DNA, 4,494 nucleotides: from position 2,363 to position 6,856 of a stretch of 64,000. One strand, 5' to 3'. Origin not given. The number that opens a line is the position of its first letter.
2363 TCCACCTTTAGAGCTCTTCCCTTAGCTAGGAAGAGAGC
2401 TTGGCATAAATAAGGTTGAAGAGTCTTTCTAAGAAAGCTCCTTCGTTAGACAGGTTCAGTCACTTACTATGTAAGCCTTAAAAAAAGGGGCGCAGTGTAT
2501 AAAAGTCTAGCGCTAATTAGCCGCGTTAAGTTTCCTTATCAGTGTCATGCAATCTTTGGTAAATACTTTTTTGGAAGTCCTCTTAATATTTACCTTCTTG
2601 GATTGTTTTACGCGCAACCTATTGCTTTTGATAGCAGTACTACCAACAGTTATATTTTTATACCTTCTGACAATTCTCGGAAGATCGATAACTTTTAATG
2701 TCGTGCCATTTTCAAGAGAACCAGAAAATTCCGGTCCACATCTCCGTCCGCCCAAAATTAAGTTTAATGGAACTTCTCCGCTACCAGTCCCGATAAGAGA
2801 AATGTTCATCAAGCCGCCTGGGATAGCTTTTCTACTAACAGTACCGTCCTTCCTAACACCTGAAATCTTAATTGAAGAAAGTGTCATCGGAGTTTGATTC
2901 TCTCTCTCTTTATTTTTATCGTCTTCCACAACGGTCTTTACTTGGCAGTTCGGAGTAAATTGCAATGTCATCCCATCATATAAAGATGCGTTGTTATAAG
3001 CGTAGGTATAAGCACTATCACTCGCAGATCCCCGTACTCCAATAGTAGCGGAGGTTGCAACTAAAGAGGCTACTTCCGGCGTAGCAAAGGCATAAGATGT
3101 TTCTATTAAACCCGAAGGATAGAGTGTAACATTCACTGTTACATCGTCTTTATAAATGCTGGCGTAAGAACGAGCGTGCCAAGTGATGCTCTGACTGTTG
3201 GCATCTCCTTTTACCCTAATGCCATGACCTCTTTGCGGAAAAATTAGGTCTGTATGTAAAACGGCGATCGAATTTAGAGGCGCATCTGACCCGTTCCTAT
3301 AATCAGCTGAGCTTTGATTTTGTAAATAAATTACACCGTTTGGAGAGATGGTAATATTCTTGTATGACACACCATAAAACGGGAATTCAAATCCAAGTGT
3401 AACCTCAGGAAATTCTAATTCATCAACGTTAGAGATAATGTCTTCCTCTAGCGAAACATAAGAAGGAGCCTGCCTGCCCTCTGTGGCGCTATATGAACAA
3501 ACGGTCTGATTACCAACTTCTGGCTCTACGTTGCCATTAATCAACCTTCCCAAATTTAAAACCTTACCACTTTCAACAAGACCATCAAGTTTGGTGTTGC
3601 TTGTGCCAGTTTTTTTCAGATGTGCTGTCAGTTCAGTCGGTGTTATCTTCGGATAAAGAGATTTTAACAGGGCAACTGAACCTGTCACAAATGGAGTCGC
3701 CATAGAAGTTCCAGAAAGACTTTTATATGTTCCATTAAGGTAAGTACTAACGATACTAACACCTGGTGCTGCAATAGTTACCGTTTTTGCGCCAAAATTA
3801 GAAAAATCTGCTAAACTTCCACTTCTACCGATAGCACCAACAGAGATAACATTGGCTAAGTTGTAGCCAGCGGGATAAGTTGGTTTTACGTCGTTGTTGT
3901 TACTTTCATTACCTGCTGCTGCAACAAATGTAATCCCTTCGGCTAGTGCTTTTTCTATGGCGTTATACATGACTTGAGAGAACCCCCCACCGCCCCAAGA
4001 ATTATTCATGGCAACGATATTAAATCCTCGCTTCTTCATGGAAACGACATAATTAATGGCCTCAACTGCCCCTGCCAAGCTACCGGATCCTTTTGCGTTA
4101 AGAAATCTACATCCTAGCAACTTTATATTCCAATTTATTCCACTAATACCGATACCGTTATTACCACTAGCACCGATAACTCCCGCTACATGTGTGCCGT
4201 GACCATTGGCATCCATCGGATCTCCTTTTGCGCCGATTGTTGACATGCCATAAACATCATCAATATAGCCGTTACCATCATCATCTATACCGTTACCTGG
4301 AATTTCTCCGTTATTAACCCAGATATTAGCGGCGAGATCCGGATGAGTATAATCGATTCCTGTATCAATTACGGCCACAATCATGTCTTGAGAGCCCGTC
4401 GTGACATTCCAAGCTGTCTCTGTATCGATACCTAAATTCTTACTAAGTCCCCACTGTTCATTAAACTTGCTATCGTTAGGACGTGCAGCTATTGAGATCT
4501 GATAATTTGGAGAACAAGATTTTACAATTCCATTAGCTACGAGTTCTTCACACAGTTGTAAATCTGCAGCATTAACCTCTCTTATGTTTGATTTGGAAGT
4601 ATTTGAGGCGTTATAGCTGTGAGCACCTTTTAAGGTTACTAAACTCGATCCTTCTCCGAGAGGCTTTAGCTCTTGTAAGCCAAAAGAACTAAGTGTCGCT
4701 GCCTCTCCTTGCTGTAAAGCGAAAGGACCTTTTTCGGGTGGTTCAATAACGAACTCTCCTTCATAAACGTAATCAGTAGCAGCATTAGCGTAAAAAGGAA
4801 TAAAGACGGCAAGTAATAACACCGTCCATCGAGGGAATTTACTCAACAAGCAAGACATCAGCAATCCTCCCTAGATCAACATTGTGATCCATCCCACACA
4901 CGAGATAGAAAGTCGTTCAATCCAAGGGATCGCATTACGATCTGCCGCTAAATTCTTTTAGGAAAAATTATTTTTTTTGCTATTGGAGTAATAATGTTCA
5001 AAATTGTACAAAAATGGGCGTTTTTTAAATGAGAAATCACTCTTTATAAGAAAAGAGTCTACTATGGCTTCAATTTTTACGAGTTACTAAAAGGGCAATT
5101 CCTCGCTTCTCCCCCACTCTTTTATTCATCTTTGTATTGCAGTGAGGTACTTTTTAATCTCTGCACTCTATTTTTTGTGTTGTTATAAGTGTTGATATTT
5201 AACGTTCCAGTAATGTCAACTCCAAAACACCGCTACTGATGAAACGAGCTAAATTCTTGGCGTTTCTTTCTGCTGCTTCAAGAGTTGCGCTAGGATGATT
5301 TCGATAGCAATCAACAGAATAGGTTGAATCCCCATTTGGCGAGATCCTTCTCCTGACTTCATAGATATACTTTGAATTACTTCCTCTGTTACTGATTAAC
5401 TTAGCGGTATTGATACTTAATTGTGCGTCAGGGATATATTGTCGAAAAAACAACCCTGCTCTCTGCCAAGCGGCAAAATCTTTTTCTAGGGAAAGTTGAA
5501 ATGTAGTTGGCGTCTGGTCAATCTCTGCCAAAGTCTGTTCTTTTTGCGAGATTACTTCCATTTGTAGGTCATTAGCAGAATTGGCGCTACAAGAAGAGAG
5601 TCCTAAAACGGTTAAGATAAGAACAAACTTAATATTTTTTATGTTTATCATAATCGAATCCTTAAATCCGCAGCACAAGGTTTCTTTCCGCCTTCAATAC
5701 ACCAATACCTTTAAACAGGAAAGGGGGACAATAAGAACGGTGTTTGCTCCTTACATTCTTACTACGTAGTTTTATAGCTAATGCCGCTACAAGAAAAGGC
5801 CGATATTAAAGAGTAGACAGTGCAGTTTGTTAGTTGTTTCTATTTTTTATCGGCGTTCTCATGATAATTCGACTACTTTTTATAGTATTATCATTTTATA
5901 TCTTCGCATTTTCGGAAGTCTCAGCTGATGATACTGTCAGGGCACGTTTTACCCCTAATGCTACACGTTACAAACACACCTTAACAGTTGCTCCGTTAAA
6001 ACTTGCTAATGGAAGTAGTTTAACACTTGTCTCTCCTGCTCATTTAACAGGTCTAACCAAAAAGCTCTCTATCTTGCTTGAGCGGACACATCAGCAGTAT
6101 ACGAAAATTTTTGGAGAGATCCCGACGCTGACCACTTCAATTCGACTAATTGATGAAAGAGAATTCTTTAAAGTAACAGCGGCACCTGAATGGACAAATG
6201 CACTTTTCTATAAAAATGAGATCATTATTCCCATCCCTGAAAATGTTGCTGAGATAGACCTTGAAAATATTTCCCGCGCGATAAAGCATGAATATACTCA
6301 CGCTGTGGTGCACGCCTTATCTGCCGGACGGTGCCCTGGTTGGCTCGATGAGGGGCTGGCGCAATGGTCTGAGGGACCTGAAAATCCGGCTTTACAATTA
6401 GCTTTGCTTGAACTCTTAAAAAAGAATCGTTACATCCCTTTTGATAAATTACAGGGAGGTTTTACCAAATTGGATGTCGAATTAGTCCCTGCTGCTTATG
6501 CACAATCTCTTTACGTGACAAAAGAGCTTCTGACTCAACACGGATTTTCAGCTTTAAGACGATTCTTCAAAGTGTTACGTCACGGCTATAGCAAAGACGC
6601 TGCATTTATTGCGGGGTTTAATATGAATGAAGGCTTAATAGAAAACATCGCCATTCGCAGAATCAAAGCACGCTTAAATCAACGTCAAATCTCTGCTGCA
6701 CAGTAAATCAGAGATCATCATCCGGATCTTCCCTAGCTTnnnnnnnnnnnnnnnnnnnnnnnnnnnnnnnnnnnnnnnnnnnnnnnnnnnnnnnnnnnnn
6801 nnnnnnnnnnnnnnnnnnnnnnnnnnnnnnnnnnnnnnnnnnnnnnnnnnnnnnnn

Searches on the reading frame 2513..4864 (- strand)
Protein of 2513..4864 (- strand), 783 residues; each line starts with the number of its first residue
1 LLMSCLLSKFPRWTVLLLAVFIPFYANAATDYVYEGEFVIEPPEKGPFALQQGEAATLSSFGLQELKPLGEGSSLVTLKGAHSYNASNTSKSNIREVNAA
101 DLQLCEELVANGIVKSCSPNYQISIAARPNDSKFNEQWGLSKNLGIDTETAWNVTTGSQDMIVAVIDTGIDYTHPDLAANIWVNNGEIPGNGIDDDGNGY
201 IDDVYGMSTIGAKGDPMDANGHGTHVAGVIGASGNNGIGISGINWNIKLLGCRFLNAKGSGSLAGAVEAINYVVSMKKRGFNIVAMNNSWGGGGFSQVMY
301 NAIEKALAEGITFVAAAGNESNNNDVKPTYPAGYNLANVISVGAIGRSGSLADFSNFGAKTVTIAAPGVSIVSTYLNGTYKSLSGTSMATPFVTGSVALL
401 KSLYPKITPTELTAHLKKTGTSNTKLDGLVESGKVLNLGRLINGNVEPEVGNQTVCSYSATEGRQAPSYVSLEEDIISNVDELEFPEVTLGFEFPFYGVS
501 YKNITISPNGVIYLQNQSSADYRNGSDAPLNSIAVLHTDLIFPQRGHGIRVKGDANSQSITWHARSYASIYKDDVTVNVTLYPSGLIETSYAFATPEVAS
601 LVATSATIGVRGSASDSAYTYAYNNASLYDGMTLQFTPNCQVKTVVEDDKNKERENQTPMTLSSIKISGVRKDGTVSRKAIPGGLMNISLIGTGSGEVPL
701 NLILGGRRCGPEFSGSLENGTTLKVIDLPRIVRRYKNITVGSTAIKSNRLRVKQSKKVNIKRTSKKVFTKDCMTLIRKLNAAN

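Call 70: search_protein_families(library=pfam, proteins=[window:2513-4864:-], max_evalue=0.00001)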
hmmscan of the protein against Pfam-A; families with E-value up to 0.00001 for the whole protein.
window:2513-4864:- (783 aa): 1 family
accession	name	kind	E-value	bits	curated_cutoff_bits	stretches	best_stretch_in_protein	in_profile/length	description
PF00082.27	Peptidase_S8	-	1.5e-57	195.6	21.8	1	159-423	2-276/288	Subtilase family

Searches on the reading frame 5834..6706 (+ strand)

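Call 70: search_protein_families(library=pfam, proteins=[window:5834-6706:+], max_evalue=0.00001)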
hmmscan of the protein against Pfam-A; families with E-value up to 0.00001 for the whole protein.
window:5834-6706:+ (290 aa): 1 family
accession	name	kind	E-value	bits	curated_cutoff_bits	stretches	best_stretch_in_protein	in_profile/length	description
PF13485.12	Peptidase_MA_2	-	1.2e-15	58.2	32.4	1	117-265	39-187/201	Peptidase MA superfamily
